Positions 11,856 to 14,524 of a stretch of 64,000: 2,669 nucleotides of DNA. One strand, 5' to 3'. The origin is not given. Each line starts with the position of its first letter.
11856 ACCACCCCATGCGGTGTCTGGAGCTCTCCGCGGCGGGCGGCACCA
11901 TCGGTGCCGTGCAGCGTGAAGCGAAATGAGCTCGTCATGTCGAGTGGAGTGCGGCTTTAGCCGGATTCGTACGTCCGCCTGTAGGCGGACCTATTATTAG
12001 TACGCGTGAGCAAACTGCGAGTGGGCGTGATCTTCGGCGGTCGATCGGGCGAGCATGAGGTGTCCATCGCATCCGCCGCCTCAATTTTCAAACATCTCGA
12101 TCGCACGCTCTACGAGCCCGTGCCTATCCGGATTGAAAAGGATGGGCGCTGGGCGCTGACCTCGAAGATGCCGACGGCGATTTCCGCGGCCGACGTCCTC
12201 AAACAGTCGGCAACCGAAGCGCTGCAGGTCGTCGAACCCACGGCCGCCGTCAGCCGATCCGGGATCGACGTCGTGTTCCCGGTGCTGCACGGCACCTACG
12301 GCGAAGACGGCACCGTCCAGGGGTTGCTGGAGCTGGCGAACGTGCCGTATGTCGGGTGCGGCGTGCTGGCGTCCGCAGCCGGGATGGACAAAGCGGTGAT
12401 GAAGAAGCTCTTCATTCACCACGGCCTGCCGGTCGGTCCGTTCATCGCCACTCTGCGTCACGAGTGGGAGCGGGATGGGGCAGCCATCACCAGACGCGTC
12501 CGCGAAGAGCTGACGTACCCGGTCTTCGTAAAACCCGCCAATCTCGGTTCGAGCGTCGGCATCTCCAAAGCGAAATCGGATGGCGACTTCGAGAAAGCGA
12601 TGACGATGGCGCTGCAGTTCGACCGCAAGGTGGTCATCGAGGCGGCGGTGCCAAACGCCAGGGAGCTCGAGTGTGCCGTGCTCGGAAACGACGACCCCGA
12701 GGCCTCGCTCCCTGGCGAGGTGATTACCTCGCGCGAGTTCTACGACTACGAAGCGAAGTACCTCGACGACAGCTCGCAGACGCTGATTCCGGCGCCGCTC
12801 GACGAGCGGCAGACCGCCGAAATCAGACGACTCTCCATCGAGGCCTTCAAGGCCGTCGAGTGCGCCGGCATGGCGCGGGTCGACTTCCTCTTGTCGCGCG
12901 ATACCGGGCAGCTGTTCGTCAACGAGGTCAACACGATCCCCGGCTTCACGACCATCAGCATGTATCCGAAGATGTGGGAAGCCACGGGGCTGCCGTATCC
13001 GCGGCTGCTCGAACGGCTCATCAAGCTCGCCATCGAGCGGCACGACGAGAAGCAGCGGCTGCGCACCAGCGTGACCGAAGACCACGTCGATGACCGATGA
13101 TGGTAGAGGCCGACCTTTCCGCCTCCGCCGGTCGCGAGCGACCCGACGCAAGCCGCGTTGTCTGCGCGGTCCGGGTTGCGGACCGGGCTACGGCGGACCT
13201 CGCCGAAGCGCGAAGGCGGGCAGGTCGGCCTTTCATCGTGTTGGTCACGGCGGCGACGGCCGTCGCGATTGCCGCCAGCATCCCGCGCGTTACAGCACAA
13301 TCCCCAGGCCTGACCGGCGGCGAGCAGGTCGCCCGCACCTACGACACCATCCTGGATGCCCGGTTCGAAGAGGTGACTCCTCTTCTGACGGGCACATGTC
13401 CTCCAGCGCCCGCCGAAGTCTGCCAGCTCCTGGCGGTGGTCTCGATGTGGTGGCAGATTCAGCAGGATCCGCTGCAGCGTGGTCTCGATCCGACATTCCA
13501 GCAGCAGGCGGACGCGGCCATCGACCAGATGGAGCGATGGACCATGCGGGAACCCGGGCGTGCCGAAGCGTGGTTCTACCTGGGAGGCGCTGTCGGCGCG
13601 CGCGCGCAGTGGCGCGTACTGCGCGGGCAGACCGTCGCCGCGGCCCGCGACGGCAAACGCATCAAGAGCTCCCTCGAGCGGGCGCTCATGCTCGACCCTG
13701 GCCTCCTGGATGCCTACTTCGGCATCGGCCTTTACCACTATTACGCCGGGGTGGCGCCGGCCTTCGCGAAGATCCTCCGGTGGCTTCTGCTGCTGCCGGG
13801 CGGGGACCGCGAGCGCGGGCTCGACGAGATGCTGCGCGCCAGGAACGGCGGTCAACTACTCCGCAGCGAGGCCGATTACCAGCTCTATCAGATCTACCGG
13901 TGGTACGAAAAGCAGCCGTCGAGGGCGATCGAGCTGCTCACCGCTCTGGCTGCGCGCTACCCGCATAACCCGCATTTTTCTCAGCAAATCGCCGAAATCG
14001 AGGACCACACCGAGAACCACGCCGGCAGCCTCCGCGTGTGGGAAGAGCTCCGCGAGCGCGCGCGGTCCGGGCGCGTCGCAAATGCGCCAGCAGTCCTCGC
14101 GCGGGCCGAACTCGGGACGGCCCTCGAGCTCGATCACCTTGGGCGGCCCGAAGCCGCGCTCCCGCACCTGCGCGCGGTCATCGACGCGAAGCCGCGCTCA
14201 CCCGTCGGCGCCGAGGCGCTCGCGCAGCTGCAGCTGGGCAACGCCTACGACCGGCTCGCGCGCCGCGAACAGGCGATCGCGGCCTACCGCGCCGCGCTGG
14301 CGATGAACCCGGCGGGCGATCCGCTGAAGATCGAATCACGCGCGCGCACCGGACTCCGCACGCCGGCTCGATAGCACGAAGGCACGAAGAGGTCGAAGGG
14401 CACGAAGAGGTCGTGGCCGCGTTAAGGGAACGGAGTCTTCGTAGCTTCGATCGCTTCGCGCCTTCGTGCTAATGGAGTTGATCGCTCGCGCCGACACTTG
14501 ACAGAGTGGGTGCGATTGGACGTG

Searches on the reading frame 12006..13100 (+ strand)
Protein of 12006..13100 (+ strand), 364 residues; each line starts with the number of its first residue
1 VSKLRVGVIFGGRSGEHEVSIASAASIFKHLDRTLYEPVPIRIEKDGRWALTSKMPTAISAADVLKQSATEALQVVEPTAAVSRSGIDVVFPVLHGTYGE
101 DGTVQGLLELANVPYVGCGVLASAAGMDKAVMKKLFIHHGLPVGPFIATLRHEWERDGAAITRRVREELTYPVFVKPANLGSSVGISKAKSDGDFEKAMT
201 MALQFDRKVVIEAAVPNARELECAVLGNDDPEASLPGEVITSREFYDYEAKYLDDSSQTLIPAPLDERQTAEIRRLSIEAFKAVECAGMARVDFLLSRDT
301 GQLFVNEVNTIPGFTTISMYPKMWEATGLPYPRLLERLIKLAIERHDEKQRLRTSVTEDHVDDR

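Call 57: search_protein_families(library=pfam, proteins=[window:12006-13100:+], max_evalue=0.00001)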
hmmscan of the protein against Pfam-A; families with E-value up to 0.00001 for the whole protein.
window:12006-13100:+ (364 aa): 4 families
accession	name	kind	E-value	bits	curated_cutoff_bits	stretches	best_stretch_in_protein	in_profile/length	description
PF07478.18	Dala_Dala_lig_C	-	1.2e-73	247.4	24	1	137-340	3-204/204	D-ala D-ala ligase C-terminus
PF01820.27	Dala_Dala_lig_N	-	6.5e-37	127.2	34.6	1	5-118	1-121/121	D-ala D-ala ligase N-terminus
PF02786.22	CPSase_L_D2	-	1.5e-09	38.1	19.8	1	164-310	32-178/211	Carbamoyl-phosphate synthase L chain, ATP binding domain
PF02222.28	ATP-grasp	-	1.5e-07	31.7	27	1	161-309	21-160/179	ATP-grasp domain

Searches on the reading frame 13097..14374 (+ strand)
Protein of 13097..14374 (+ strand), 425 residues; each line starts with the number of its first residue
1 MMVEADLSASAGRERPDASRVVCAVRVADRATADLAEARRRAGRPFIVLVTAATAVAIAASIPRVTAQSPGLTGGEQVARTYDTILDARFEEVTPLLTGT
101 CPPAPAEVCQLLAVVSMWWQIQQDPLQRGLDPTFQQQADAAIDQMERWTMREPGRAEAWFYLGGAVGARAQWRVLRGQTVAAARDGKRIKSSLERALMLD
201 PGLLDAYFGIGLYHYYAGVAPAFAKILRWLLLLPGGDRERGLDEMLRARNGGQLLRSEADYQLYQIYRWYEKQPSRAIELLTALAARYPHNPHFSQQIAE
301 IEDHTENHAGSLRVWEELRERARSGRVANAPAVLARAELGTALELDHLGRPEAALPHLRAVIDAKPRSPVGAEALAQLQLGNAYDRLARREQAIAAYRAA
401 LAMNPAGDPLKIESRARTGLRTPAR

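Call 57: search_protein_families(library=pfam, proteins=[window:13097-14374:+], max_evalue=0.00001)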
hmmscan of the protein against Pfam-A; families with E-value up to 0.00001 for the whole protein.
window:13097-14374:+ (425 aa): 2 families
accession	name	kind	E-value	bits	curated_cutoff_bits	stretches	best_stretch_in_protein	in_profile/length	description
PF13428.12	TPR_14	-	2.4e-08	34.3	23.5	0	376-406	3-33/44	Tetratricopeptide repeat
PF13181.12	TPR_8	-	1.5e-07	31.5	25.7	0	376-406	3-33/34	Tetratricopeptide repeat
